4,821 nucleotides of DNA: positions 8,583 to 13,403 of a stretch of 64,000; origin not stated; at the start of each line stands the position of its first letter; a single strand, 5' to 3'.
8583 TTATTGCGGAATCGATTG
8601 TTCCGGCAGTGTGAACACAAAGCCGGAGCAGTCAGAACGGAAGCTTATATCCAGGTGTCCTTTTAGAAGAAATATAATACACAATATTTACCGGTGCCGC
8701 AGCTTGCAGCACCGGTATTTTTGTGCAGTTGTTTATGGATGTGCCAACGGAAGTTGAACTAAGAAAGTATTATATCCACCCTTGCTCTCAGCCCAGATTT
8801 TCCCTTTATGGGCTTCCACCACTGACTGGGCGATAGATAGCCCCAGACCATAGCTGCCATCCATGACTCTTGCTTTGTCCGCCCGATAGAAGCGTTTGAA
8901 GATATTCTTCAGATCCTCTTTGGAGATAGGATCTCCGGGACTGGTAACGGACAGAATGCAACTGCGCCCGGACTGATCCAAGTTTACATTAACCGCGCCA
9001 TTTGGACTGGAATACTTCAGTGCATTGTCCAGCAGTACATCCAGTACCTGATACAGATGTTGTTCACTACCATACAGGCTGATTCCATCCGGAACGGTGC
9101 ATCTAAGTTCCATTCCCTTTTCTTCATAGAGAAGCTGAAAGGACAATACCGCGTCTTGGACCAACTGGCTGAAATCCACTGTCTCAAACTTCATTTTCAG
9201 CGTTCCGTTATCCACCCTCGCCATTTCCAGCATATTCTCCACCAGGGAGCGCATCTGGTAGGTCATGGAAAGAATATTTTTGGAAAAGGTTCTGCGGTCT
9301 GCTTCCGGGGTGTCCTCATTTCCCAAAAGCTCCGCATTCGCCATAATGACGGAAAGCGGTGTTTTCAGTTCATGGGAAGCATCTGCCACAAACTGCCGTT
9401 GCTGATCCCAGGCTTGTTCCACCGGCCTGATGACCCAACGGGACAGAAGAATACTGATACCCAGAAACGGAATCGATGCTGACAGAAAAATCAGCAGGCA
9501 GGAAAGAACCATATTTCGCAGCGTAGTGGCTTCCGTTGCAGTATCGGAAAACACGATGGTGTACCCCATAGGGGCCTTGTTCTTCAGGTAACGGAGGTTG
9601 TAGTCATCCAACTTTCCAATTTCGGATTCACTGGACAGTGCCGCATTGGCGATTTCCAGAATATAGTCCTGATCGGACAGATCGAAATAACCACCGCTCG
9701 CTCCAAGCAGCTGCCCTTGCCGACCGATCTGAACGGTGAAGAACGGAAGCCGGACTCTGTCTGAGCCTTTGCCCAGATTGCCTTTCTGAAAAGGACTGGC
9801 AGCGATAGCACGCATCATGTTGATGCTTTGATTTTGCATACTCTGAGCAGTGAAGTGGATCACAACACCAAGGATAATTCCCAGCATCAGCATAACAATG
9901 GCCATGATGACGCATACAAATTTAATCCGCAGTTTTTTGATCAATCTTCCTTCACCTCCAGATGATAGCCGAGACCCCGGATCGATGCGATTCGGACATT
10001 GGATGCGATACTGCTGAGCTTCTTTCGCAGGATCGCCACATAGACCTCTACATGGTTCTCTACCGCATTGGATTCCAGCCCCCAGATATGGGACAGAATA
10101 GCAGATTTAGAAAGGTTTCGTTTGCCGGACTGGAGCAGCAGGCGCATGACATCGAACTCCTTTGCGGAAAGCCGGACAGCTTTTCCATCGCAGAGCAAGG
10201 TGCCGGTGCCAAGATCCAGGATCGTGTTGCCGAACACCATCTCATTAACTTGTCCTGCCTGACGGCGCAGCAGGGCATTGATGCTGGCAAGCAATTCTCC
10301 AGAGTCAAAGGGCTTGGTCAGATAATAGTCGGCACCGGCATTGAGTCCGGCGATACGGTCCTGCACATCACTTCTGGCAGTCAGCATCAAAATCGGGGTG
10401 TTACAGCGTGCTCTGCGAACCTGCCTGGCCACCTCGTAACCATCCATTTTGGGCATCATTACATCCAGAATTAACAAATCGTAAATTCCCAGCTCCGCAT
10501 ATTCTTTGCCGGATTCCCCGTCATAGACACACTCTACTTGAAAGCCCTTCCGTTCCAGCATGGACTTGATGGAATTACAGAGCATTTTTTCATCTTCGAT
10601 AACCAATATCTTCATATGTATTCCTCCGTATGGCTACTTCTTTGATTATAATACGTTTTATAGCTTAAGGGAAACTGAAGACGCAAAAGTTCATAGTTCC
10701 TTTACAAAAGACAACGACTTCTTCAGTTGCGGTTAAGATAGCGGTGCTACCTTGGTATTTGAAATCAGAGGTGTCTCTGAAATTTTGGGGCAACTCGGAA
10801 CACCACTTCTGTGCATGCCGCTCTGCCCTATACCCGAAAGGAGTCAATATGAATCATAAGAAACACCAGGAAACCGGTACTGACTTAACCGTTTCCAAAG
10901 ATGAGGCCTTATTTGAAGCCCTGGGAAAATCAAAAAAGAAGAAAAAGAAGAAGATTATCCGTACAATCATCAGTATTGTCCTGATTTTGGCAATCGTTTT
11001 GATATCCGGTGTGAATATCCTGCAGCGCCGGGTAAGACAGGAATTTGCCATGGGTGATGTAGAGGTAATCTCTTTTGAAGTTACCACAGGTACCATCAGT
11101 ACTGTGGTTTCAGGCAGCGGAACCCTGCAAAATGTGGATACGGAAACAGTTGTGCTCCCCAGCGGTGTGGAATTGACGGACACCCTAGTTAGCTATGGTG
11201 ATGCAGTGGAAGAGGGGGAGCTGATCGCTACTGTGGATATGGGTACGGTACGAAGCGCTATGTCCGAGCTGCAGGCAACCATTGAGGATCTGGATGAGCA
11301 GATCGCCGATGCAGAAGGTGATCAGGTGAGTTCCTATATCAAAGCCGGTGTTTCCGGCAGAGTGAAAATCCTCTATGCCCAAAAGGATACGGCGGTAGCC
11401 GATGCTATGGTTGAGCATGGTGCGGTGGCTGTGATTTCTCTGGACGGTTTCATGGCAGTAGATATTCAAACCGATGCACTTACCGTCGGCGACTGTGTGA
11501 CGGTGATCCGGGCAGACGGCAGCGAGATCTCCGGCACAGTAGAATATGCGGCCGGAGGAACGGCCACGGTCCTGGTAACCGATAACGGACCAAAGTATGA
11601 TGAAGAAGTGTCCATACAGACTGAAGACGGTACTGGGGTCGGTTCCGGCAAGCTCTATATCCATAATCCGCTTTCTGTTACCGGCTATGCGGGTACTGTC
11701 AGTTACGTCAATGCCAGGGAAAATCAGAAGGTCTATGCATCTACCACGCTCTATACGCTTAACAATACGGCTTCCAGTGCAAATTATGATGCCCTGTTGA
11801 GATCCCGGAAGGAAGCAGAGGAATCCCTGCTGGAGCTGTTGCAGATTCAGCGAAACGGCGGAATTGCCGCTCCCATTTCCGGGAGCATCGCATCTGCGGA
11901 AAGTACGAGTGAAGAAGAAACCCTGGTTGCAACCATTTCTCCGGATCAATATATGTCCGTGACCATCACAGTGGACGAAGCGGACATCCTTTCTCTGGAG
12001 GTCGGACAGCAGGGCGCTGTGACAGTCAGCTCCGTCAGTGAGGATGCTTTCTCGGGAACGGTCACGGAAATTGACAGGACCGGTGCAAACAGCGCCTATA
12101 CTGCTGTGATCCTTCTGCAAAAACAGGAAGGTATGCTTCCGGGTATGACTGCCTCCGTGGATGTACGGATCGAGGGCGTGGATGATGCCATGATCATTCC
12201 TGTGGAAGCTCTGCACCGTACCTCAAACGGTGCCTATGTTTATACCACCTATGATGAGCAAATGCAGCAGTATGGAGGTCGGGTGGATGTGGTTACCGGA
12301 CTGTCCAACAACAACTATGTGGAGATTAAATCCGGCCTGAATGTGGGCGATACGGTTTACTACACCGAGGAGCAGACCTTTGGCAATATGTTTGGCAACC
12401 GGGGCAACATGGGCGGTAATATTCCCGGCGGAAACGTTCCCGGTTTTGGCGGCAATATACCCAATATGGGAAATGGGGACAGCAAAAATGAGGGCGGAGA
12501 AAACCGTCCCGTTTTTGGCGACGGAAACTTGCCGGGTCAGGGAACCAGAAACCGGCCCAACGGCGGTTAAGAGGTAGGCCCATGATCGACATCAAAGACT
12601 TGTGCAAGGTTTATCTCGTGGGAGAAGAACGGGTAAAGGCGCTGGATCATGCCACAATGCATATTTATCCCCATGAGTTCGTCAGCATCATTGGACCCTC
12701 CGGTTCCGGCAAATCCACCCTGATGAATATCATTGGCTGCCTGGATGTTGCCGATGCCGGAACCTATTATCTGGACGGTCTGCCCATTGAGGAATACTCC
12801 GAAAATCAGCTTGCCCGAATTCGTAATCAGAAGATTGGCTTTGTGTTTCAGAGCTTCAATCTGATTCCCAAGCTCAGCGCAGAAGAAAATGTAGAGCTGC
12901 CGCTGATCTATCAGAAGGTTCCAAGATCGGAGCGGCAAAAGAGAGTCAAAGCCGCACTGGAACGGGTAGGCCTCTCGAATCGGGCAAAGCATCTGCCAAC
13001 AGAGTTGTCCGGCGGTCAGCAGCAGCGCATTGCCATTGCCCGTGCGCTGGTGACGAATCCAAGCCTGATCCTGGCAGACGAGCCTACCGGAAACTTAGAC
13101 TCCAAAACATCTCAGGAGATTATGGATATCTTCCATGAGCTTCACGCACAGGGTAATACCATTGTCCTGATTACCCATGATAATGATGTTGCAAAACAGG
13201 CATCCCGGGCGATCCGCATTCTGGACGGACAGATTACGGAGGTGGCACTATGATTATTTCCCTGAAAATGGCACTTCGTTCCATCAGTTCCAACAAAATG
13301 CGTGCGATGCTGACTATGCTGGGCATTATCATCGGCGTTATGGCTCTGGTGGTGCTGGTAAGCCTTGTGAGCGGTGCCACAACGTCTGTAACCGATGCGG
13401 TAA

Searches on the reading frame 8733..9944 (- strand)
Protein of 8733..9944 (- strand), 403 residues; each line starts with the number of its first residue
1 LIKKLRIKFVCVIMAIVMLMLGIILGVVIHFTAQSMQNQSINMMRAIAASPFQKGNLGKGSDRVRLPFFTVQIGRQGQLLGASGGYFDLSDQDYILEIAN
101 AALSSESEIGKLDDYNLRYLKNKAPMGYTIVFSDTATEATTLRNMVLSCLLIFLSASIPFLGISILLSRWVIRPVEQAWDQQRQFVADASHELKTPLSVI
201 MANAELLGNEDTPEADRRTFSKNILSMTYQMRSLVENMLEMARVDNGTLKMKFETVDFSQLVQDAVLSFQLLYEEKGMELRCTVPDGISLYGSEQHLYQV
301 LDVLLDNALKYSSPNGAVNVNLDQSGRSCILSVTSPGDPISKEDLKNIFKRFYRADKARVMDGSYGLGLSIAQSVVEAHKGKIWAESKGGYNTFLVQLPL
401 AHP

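Call 26: search_protein_families(library=pfam, proteins=[window:8733-9944:-], max_evalue=0.001)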
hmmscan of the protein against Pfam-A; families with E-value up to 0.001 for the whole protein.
window:8733-9944:- (403 aa): 2 families
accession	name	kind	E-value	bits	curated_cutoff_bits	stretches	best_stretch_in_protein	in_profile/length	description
PF02518.31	HATPase_c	-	2.7e-22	79.8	26.4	1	293-401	2-110/111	Histidine kinase-, DNA gyrase B-, and HSP90-like ATPase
PF00512.31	HisKA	-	2.3e-17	63.2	26.9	1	181-247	1-66/66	His Kinase A (phospho-acceptor) domain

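Call 61: search_protein_families(library=padloc, proteins=[window:8733-9944:-], max_evalue=0.00001)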
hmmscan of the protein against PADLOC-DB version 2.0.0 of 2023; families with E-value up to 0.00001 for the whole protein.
window:8733-9944:- (403 aa): 1 family
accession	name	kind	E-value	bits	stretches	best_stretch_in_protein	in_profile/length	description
PDLC04647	PDC-M43B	-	4.6e-08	30.5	1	304-386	235-318/347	-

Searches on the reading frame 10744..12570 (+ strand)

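Call 59: search_protein_families(library=padloc, proteins=[window:10744-12570:+], max_evalue=0.00001)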
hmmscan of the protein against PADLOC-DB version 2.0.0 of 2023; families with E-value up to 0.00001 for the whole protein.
window:10744-12570:+ (608 aa): 0 families

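Call 60: search_protein_families(library=pfam, proteins=[window:10744-12570:+], max_evalue=0.0001)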
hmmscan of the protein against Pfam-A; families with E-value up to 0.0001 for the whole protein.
window:10744-12570:+ (608 aa): 2 families
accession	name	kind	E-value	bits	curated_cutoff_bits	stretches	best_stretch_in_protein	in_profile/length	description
PF13437.12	HlyD_3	-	4.5e-09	37.4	22.2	1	374-461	2-96/106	HlyD family secretion protein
PF16576.10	HlyD_D23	-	1e-05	25.4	30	0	367-446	104-187/214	Barrel-sandwich domain of CusB or HlyD membrane-fusion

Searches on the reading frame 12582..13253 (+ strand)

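Call 61: search_protein_families(library=padloc, proteins=[window:12582-13253:+], max_evalue=0.00001)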
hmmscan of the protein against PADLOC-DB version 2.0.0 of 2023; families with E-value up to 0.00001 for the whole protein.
window:12582-13253:+ (223 aa): 5 families
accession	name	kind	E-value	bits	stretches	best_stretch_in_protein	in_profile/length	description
PDLC04135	mad3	-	1.9e-34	117.9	2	132-215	254-339/374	mads_3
PDLC02980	AriA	-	4e-09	34.9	0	139-201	235-300/304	-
PDLC04140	mad8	-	4.8e-09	34.2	1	20-207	16-240/314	mads_8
PDLC04213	HEC-02A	-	5.1e-07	27.5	0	156-206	228-278/337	-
PDLC02335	AbiLi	-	4.5e-06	23.9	0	140-202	175-239/326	AbiLi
